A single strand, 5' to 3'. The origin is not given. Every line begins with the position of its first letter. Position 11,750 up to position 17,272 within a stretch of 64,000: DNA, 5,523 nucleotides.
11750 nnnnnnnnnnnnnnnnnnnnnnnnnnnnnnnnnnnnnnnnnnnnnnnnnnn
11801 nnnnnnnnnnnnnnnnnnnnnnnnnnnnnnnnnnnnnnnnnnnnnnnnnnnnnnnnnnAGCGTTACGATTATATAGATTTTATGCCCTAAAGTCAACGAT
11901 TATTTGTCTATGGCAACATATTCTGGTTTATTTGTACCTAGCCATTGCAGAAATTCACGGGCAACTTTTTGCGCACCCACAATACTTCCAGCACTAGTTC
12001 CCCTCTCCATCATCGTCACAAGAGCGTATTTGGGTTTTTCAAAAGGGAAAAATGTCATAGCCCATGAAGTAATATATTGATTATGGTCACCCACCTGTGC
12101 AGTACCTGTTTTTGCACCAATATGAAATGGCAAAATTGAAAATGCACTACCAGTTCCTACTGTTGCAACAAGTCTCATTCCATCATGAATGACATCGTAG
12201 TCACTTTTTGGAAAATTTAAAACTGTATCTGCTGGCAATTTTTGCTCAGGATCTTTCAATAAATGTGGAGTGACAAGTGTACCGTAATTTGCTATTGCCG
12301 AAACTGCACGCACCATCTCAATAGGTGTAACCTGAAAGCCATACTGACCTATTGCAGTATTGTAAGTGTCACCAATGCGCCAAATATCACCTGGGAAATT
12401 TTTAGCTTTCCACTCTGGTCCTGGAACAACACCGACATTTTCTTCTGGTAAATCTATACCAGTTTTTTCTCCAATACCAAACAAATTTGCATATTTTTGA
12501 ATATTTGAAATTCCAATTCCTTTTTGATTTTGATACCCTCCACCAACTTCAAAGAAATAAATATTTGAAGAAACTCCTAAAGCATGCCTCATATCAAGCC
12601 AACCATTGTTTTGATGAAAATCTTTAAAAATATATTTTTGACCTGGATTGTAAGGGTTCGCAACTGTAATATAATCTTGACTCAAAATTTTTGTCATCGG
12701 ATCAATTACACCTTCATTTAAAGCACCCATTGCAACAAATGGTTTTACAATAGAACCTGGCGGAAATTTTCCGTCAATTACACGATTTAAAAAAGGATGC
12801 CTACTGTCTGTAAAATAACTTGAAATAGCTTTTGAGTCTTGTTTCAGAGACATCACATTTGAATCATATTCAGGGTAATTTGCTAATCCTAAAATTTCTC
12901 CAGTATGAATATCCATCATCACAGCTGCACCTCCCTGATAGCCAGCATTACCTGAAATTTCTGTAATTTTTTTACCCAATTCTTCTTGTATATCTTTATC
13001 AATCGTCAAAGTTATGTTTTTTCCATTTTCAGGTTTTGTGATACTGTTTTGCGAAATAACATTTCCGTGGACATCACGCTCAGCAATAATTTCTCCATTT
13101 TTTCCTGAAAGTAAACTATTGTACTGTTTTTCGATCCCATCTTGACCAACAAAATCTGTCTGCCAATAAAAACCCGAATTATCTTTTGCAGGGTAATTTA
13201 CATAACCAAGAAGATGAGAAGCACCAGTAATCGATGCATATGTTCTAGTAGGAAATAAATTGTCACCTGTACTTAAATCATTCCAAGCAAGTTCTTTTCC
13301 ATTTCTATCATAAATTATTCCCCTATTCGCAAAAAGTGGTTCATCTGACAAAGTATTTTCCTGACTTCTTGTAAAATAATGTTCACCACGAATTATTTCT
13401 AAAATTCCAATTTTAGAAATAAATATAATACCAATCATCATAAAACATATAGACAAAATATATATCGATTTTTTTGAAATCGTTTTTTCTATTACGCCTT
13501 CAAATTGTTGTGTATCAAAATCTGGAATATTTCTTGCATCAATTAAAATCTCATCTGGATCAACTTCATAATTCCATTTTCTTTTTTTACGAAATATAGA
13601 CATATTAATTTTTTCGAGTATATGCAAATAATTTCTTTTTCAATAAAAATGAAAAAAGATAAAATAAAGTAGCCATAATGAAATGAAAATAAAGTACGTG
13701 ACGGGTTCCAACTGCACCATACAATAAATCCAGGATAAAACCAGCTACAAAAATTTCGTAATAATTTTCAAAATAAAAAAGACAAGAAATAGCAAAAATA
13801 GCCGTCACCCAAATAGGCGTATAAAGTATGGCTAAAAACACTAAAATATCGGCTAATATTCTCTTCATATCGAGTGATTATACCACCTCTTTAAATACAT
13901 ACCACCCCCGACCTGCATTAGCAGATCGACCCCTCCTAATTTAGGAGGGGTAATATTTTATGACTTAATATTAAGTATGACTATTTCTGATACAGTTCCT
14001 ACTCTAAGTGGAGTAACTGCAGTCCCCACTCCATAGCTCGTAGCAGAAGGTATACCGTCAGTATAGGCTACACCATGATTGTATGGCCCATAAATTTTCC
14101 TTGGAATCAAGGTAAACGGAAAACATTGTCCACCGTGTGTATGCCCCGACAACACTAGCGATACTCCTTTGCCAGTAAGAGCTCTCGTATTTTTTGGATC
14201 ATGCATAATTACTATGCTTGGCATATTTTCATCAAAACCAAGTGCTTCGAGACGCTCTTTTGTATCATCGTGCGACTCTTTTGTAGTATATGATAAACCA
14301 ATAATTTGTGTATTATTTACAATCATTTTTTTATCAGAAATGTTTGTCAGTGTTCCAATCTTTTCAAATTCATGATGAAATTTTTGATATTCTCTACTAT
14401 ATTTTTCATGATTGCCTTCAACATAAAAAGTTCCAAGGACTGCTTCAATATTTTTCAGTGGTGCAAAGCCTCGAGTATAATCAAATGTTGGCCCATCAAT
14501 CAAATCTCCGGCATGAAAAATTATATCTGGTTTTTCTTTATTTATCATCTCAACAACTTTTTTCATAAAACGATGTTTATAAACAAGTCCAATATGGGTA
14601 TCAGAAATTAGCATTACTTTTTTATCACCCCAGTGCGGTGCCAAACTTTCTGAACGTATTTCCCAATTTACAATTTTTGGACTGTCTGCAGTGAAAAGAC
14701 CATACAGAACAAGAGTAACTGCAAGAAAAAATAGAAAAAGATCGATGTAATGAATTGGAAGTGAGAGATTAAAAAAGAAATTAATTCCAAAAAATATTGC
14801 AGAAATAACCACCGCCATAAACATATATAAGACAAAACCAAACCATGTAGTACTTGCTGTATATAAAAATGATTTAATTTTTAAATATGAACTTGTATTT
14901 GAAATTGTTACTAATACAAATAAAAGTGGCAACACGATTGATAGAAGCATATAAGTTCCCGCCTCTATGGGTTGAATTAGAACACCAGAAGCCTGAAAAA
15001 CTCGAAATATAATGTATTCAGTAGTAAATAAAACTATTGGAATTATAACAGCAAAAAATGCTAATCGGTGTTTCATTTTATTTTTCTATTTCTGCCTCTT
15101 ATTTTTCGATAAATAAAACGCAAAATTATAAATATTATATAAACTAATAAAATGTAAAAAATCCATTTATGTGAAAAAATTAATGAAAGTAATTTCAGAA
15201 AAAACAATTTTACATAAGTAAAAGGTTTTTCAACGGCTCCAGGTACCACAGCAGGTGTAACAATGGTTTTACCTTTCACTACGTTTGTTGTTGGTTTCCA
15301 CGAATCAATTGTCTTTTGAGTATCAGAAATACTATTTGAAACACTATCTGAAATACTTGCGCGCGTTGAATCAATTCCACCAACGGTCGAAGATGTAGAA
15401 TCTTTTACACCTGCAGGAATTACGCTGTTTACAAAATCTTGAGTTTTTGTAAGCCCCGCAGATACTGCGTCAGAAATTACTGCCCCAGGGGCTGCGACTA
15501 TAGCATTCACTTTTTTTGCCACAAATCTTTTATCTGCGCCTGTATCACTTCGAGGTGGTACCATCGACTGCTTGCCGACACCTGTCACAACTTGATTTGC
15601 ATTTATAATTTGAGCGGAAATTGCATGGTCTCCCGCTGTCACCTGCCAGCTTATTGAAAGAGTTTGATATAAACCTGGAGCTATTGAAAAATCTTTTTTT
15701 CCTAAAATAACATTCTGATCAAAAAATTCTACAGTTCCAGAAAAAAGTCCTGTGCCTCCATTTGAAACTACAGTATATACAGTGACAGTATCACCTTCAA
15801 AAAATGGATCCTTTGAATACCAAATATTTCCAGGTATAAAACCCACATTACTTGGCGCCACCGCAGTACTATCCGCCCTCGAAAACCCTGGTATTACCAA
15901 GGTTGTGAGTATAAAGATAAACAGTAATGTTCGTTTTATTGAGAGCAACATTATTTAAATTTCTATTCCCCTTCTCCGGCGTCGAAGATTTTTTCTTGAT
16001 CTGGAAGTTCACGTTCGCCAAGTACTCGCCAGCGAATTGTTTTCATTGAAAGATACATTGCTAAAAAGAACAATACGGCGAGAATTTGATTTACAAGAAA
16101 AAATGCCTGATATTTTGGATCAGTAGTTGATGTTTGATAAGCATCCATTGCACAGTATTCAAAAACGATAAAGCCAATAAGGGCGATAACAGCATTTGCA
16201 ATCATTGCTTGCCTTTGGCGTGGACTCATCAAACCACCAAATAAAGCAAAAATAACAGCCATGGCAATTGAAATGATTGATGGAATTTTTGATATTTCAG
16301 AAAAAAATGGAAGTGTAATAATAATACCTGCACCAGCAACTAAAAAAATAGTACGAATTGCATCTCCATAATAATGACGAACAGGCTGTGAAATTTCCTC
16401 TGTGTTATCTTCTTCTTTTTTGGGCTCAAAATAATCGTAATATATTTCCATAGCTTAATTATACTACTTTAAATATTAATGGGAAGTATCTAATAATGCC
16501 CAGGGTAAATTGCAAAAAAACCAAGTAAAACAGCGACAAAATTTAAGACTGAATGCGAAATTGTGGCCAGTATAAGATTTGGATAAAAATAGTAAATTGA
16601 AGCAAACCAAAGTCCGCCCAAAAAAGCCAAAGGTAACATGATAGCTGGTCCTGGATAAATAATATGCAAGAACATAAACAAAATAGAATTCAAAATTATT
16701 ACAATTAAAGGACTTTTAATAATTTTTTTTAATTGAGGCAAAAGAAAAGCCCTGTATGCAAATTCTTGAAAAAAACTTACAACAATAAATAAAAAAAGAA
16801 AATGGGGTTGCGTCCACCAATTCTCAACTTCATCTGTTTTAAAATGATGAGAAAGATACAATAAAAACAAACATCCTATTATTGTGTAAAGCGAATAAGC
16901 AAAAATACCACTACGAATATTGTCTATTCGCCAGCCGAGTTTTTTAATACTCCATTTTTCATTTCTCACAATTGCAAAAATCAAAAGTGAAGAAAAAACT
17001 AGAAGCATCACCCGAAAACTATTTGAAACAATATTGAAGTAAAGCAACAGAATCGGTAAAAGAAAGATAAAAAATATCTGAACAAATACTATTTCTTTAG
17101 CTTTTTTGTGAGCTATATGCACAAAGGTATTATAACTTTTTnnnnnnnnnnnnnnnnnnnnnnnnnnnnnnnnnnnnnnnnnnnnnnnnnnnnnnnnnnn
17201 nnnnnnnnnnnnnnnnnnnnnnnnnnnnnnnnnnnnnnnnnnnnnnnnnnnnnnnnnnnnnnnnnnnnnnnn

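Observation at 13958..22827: ECF-sigma-led 12-gene envelope operon containing a tripartite MacB-type exporter, a CPBP protease and paralogous Gly-rich small proteins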

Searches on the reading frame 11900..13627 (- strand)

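Call 4: search_protein_families(library=pfam, proteins=[window:11900-13627:-], max_evalue=0.01)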
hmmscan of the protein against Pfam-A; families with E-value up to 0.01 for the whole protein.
window:11900-13627:- (575 aa): 3 families
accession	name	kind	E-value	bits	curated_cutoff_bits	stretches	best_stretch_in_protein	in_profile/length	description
PF00905.27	Transpeptidase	-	1.6e-59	202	22.1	1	233-560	1-298/299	Penicillin binding protein transpeptidase domain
PF03717.20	PBP_dimer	-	1.3e-16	62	24.4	1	126-193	106-178/180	Penicillin-binding Protein dimerisation domain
PF21922.1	PBP_dimer_2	-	0.0011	19.6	27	0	102-184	1-68/83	Penicillin binding protein A dimerisation domain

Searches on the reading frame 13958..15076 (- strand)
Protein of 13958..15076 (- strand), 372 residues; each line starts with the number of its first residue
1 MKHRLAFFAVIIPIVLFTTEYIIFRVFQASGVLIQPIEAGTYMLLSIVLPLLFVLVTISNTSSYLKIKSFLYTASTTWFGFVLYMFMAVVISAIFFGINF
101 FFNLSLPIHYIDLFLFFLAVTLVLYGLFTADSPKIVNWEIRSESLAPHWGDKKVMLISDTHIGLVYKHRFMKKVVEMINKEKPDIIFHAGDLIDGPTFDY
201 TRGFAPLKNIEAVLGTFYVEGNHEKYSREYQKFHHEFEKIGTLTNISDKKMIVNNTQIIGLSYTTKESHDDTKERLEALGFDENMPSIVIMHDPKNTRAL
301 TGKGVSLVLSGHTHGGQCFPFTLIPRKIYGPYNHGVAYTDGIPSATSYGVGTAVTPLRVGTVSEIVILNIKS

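Call 4: search_protein_families(library=pfam, proteins=[window:13958-15076:-], max_evalue=0.01)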
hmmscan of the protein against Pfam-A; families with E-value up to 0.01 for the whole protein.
window:13958-15076:- (372 aa): 2 families
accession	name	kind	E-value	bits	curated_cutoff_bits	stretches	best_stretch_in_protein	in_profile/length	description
PF00149.33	Metallophos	-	1.9e-15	58.2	21.5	1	153-315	2-190/191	Calcineurin-like phosphoesterase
PF12850.12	Metallophos_2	-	1.3e-09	38.6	27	1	153-315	2-118/154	Calcineurin-like phosphoesterase superfamily domain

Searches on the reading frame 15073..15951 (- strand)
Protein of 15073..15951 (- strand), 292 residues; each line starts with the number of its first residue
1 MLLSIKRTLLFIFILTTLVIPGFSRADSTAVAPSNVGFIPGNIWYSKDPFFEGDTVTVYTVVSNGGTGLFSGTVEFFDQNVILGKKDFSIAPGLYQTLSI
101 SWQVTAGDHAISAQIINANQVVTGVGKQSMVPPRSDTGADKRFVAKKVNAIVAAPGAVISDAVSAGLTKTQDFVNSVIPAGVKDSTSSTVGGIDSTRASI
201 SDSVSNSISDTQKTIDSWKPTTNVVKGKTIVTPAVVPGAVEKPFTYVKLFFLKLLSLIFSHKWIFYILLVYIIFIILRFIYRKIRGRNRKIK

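Call 3: search_protein_families(library=pfam, proteins=[window:15073-15951:-], max_evalue=0.01)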
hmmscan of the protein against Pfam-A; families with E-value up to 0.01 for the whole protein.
window:15073-15951:- (292 aa): 0 families

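Call 39: search_protein_families(library=ncbifam, proteins=[window:15073-15951:-], max_evalue=0.01)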
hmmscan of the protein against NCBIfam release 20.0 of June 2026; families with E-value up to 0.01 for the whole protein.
window:15073-15951:- (292 aa): 0 families

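Call 41: search_protein_families(library=pfam, proteins=[window:15073-15951:-], max_evalue=5)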
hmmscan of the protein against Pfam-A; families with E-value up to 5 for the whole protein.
window:15073-15951:- (292 aa): 0 families

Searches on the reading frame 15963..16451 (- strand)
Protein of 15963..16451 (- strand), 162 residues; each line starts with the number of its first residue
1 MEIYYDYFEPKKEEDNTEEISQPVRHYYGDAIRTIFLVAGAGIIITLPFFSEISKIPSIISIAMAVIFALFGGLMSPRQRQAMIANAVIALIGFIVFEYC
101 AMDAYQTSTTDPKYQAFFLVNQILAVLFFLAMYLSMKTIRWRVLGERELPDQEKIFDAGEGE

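Call 3: search_protein_families(library=pfam, proteins=[window:15963-16451:-], max_evalue=0.01)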
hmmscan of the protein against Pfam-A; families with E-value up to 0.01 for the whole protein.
window:15963-16451:- (162 aa): 1 family
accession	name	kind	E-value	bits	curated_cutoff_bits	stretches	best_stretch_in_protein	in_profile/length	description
PF20556.3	DUF6768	-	0.0068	16.5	27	0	67-142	28-97/123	Family of unknown function (DUF6768)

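Call 39: search_protein_families(library=ncbifam, proteins=[window:15963-16451:-], max_evalue=0.01)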
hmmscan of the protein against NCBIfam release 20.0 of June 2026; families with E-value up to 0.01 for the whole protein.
window:15963-16451:- (162 aa): 1 family
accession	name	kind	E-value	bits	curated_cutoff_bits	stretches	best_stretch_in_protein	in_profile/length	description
TIGR01475.1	ubiA_other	subfamily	0.0043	16.5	180.8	1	58-134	207-278/282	UbiA-like polyprenyltransferase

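Call 41: search_protein_families(library=pfam, proteins=[window:15963-16451:-], max_evalue=5)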
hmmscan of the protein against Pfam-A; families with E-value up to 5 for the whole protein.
window:15963-16451:- (162 aa): 5 families
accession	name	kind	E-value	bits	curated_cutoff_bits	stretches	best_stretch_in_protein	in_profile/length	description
PF20556.3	DUF6768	-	0.0068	16.5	27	1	67-142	28-97/123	Family of unknown function (DUF6768)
PF02990.21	EMP70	-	0.033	13.3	27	1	62-141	275-354/517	Endomembrane protein 70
PF11361.13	DUF3159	-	0.091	13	34.2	1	61-145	26-105/188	Protein of unknown function (DUF3159)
PF09925.14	DUF2157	-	0.17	12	32.4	1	39-130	46-138/146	Predicted membrane protein (DUF2157)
PF01757.29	Acyl_transf_3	-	0.25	10.8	31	1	35-142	154-269/326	Acyltransferase domain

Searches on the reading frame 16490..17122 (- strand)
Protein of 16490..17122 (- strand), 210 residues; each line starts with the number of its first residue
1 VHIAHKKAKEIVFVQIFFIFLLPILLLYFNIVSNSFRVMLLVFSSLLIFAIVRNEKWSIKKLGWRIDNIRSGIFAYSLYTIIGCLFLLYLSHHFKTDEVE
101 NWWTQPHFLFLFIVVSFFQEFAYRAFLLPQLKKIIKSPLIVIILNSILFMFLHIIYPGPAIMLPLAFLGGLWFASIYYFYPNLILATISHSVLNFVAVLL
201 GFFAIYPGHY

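Call 3: search_protein_families(library=pfam, proteins=[window:16490-17122:-], max_evalue=0.01)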
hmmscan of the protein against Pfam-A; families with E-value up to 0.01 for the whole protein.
window:16490-17122:- (210 aa): 1 family
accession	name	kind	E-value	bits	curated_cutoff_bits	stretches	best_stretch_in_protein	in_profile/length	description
PF02517.21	Rce1-like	-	8.1e-13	48.9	22.4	1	103-196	3-93/93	Type II CAAX prenyl endopeptidase Rce1-like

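Call 39: search_protein_families(library=ncbifam, proteins=[window:16490-17122:-], max_evalue=0.01)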
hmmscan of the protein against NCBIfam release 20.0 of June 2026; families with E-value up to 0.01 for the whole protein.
window:16490-17122:- (210 aa): 1 family
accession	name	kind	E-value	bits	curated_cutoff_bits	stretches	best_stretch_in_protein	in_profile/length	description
NF033192.3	CPBP_JDVT_MrtJ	equivalog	0.0027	18.4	75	1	110-198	3-96/98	JDVT-CTERM system glutamic-type intramembrane protease MrtJ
